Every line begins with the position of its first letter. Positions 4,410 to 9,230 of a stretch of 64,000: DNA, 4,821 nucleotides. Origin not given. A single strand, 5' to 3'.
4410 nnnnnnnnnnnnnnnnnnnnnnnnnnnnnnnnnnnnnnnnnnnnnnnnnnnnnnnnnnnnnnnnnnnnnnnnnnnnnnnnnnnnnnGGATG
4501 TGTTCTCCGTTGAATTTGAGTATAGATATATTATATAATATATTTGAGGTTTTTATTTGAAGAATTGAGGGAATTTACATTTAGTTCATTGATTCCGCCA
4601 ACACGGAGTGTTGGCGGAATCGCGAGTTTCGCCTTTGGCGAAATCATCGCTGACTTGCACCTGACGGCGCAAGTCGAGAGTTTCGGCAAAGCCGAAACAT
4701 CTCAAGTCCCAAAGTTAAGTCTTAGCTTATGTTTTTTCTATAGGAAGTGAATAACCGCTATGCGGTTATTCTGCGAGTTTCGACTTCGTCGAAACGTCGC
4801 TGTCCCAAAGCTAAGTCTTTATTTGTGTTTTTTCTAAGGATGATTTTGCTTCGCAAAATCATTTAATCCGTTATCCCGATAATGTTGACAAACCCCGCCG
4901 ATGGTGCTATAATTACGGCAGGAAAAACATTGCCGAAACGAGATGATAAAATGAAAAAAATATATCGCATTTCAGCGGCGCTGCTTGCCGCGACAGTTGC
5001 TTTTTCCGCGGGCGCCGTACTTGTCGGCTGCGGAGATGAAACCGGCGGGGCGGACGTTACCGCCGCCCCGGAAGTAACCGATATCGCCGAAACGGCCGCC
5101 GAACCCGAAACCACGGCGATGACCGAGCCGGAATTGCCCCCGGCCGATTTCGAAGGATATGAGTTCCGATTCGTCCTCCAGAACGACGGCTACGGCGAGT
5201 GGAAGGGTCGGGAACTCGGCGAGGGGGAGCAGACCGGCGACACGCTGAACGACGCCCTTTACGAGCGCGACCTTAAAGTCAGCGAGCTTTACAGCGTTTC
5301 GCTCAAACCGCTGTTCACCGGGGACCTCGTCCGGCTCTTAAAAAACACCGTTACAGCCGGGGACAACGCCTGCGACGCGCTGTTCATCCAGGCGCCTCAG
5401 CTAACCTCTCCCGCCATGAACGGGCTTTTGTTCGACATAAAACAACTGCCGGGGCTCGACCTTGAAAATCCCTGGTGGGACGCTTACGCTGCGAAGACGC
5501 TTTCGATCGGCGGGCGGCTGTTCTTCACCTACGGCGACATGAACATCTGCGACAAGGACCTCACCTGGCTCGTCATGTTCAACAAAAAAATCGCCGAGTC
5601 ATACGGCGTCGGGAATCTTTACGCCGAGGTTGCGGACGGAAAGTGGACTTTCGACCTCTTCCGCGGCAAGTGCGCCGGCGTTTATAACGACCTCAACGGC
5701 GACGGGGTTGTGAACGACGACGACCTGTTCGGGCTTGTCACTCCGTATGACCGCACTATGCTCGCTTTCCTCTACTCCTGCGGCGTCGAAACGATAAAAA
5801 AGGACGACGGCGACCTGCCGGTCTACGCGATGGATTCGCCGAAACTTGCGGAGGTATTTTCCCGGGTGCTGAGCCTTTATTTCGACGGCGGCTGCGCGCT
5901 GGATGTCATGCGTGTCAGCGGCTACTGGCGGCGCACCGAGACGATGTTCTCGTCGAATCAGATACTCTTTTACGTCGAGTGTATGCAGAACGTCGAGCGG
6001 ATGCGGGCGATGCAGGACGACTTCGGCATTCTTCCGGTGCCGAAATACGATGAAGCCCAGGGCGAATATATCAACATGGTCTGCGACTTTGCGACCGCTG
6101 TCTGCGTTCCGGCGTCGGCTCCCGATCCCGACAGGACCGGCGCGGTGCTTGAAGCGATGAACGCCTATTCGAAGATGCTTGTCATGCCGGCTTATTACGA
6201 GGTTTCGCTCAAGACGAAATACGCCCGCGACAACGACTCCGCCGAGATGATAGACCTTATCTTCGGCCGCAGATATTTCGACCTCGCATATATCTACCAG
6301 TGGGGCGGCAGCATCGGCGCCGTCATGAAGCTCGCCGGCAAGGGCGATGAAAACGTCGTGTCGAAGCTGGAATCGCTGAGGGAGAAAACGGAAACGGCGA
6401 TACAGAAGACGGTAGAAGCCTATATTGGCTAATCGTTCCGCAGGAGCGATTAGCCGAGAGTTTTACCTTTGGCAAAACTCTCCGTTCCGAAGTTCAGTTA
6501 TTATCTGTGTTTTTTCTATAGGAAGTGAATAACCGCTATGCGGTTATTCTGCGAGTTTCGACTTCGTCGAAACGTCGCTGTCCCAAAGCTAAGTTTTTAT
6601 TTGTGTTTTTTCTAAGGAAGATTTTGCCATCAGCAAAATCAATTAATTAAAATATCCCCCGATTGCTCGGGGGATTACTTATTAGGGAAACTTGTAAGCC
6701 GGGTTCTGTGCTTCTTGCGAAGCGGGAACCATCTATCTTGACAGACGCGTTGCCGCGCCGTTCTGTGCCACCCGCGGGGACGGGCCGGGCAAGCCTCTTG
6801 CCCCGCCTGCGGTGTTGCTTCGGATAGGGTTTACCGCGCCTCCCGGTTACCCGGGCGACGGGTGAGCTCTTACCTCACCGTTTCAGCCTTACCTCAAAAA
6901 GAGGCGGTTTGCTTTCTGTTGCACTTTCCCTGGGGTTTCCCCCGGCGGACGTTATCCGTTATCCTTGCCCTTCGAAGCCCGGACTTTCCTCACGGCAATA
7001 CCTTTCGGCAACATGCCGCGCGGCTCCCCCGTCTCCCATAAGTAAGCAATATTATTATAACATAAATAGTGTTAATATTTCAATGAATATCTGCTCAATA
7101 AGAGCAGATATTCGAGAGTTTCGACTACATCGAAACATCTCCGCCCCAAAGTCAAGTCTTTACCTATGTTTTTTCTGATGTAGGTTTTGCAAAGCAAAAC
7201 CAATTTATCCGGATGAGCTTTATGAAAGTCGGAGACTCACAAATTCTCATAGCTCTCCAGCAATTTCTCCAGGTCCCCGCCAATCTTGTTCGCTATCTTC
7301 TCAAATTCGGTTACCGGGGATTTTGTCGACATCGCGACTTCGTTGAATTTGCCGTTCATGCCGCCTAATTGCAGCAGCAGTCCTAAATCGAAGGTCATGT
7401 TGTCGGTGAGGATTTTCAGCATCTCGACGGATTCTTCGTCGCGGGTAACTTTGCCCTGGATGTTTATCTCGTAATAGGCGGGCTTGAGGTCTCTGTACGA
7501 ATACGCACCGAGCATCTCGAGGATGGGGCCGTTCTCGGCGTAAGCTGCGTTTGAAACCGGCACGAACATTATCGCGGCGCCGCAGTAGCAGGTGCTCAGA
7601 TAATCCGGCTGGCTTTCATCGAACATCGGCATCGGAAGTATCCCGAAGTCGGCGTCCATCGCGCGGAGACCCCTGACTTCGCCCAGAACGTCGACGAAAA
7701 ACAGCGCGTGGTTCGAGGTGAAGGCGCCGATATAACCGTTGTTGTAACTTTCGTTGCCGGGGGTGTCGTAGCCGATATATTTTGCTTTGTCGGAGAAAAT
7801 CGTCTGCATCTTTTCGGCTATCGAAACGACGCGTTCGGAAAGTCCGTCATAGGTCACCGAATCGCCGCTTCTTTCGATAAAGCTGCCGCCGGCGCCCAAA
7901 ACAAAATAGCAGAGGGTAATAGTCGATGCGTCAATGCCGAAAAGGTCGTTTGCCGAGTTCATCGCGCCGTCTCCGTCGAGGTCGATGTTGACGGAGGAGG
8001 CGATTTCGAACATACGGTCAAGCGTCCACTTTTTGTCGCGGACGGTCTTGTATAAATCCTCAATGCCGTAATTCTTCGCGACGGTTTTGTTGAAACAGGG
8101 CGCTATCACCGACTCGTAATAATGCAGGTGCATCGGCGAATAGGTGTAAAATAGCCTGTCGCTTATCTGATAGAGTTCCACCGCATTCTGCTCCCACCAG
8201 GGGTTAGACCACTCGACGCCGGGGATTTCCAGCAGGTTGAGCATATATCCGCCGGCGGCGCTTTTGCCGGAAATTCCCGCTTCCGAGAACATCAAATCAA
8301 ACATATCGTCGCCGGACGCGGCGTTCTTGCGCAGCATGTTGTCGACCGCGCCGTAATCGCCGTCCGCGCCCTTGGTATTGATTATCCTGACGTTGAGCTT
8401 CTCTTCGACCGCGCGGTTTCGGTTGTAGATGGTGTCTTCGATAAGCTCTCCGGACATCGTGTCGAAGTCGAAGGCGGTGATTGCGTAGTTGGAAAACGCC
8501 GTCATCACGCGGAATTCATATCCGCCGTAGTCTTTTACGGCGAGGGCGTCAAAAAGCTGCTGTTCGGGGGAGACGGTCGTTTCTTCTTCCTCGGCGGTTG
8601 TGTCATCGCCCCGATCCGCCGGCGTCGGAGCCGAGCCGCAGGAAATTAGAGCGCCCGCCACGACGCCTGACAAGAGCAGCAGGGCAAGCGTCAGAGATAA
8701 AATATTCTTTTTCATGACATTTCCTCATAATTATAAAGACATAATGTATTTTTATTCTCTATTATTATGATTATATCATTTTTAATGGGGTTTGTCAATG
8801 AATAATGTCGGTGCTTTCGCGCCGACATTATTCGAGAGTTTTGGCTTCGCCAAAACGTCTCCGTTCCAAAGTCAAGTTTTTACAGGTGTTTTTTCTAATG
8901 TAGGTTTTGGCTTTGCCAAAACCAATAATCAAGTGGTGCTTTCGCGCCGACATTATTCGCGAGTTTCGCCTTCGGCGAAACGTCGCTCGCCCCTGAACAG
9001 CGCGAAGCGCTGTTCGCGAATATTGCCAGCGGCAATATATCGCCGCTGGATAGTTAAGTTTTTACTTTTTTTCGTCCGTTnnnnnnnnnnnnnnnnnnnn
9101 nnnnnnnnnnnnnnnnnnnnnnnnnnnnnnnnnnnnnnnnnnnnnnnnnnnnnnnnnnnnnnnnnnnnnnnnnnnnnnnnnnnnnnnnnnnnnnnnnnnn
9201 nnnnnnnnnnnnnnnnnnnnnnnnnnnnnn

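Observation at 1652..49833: Modular hairpin-train intergenic repeat family whose core stem covaries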

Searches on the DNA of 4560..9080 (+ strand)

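Call 24: search_rna_families(source=window, start=4560, end=9080, threshold=evalue, max_evalue=5)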
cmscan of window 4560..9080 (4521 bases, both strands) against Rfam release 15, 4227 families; matches with E-value up to 5: 11.
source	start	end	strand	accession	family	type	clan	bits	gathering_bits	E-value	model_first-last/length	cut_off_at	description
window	6679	7039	-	RF00010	RNaseP_bact_a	Gene; ribozyme;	CL00002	248.3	100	8.1e-81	1-367/367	no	Bacterial RNase P class A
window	8797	8891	-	RF03162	TD-2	Gene; sRNA;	CL00124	31.9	48.7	0.056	1-98/98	no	TD-2 RNA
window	4765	4871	+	RF03155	TD-1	Cis-reg;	CL00124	31.7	64.5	0.02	1-120/120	no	TD-1 RNA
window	8951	9044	+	RF03155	TD-1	Cis-reg;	CL00124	31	64.5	0.029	1-120/120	no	TD-1 RNA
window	6543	6651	+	RF03155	TD-1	Cis-reg;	CL00124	28.9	64.5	0.077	1-120/120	no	TD-1 RNA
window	4745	4829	-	RF03162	TD-2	Gene; sRNA;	CL00124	28.8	48.7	0.24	1-98/98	no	TD-2 RNA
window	8920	9018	-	RF03162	TD-2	Gene; sRNA;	CL00124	28.6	48.7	0.26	1-98/98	no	TD-2 RNA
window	6424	6507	-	RF03162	TD-2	Gene; sRNA;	CL00124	28.4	48.7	0.3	1-98/98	no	TD-2 RNA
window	6523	6608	-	RF03162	TD-2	Gene; sRNA;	CL00124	27.4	48.7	0.46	1-98/98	no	TD-2 RNA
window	8801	8832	+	RF01061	mir-548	Gene; miRNA;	-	20.1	90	3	1-84/84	no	mir-548 microRNA precursor family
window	8797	8866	-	RF02987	GA-cis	Gene; sRNA;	-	18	34.7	3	1-88/88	no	GA-cis RNA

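Call 26: search_rna_families(source=window, start=4700, end=4900, threshold=evalue, max_evalue=1, show_alignments=3)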
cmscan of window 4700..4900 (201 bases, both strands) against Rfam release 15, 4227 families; matches with E-value up to 1: 3.
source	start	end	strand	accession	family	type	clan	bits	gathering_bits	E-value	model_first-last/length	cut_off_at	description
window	4765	4871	+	RF03155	TD-1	Cis-reg;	CL00124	31.7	64.5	0.00091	1-120/120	no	TD-1 RNA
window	4745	4829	-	RF03162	TD-2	Gene; sRNA;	CL00124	28.8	48.7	0.011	1-98/98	no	TD-2 RNA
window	4851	4891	-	RF01402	STnc150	Gene; sRNA;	-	12.7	60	1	135-175/267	no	STnc150 Hfq binding RNA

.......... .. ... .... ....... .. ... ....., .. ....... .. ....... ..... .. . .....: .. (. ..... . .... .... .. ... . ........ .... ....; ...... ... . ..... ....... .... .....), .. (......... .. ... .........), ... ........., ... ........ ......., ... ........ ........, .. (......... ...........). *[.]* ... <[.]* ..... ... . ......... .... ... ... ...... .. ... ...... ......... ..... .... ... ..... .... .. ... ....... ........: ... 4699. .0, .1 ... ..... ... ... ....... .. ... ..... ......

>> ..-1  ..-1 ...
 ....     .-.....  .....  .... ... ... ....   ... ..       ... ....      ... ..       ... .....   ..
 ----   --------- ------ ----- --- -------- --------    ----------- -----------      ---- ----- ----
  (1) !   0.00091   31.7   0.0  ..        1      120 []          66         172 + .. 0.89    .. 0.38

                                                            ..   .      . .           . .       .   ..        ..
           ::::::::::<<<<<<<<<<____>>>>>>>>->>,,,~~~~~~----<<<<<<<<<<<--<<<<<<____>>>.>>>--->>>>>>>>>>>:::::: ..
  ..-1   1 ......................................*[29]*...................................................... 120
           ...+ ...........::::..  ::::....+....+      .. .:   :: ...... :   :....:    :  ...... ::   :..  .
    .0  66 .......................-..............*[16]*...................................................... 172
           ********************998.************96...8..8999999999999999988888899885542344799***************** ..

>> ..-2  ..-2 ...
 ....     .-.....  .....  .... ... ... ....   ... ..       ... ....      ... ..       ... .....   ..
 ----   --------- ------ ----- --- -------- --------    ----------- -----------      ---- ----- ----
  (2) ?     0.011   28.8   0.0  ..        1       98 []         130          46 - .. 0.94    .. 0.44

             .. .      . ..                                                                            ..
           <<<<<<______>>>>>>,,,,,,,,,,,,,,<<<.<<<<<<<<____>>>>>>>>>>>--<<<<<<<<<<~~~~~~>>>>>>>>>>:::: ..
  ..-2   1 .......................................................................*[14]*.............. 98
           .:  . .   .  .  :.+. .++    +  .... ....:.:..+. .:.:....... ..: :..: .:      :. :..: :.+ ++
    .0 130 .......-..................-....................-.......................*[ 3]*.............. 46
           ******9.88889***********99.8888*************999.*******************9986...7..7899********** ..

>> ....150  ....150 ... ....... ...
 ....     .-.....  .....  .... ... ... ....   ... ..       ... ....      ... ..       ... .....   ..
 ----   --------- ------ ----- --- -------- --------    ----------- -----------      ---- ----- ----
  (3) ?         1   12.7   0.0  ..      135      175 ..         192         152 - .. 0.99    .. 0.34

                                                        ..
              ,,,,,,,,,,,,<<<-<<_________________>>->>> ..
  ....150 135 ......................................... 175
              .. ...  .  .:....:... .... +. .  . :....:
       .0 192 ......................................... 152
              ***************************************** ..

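Call 68: build_rna_model(alignment_id=A8, structure=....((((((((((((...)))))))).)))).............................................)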
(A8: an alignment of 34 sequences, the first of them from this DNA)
Model R1 built from alignment A8 (34 sequences, 77 columns); structure: as given.
model positions 76; base pairs 12; branch points 0; effective number of sequences 2.86; information 0.743 bits per position. Calibrated on 0.2 Mb of random sequence (short: E-values are rough).
structure used (alignment columns):
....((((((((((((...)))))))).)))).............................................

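Call 69: search_with_rna_model(model_id=R1, source=window, filters=off, max_evalue=10)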
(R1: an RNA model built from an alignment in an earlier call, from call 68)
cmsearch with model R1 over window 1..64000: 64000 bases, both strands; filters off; matches with E-value up to 10: 49.
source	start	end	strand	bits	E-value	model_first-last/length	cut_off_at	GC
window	34977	35052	-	94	1.1e-19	1-76/76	no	0.29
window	8830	8905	+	93.9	1.1e-19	1-76/76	no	0.39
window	6547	6622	+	92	3.2e-19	1-76/76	no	0.39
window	4769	4844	+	91.4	4.4e-19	1-76/76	no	0.41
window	7110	7185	+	88.9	1.7e-18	1-76/76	no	0.41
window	4672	4748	+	84.9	1.5e-17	1-76/76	no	0.39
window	10684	10759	-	82.3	6e-17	1-76/76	no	0.47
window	6452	6526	+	77.6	7.5e-16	1-76/76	no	0.39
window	36562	36637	-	72.8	1.1e-14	1-76/76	no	0.39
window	49684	49754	-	60.4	8.7e-12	1-76/76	no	0.45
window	49385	49458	-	59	1.9e-11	1-76/76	no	0.41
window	9012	9083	+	47.2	1.1e-08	1-76/76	no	0.43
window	22244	22320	-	41.1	3e-07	1-76/76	no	0.44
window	1644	1725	-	37.1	2.7e-06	1-76/76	no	0.38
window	8959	8986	+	30.5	9.4e-05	5-32/76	no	0.64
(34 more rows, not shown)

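Call 74: search_with_rna_model(model_id=R1, sources=[L031, L037, L043, L050, L057, L074, L062, L115, L055, L084, L011, L018, L019, L030, L032, L033, L034], max_evalue=1, show_alignments=2)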
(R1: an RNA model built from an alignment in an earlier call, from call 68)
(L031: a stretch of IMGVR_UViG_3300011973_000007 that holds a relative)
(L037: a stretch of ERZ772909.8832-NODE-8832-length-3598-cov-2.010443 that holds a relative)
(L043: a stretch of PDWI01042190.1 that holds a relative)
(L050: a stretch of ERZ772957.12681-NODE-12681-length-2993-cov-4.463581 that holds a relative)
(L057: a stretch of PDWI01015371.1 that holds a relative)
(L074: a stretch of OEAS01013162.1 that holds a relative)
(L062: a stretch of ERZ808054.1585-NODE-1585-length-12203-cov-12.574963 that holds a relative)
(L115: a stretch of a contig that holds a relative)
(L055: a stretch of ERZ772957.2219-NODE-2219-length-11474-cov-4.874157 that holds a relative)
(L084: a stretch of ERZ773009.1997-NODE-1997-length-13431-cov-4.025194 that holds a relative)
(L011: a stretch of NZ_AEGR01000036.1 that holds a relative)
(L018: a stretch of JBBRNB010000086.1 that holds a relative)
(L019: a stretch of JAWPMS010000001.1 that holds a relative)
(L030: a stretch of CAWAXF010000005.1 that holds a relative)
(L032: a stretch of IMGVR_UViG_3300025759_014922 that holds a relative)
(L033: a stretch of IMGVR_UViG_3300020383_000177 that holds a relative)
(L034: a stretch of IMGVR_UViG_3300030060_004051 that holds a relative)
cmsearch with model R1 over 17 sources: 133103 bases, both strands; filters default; matches with E-value up to 1: 19.
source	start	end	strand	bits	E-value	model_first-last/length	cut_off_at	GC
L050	1261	1295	+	33.8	3.4e-05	5-39/76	no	0.6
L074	674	707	+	32.3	7.7e-05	5-38/76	no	0.53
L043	97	126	+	30.6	0.00019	5-34/76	no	0.5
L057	2571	2598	+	27.4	0.001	5-32/76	no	0.5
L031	8825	8852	-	25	0.0039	5-32/76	no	0.57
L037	2509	2536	+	25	0.0039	5-32/76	no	0.57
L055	194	222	+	23.7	0.0079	5-32/76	no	0.52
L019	7531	7556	-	23.7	0.008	6-31/76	no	0.58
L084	4764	4792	+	22.7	0.013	5-32/76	no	0.62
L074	666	701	-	20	0.061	5-40/76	no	0.44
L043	89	124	-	18.8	0.11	5-40/76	no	0.44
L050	1253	1288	-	18.8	0.12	5-40/76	no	0.58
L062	8160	8190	+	18.7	0.12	5-34/76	no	0.52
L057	2569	2598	-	18.2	0.16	5-34/76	no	0.5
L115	5222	5252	+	17.2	0.27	5-34/76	no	0.52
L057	2780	2804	+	15.9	0.55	6-31/76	no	0.4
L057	2777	2805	-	15.5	0.68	5-34/76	no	0.41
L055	185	222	-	15.4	0.71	5-41/76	no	0.45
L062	3561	3601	-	15.3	0.78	1-76/76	no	0.27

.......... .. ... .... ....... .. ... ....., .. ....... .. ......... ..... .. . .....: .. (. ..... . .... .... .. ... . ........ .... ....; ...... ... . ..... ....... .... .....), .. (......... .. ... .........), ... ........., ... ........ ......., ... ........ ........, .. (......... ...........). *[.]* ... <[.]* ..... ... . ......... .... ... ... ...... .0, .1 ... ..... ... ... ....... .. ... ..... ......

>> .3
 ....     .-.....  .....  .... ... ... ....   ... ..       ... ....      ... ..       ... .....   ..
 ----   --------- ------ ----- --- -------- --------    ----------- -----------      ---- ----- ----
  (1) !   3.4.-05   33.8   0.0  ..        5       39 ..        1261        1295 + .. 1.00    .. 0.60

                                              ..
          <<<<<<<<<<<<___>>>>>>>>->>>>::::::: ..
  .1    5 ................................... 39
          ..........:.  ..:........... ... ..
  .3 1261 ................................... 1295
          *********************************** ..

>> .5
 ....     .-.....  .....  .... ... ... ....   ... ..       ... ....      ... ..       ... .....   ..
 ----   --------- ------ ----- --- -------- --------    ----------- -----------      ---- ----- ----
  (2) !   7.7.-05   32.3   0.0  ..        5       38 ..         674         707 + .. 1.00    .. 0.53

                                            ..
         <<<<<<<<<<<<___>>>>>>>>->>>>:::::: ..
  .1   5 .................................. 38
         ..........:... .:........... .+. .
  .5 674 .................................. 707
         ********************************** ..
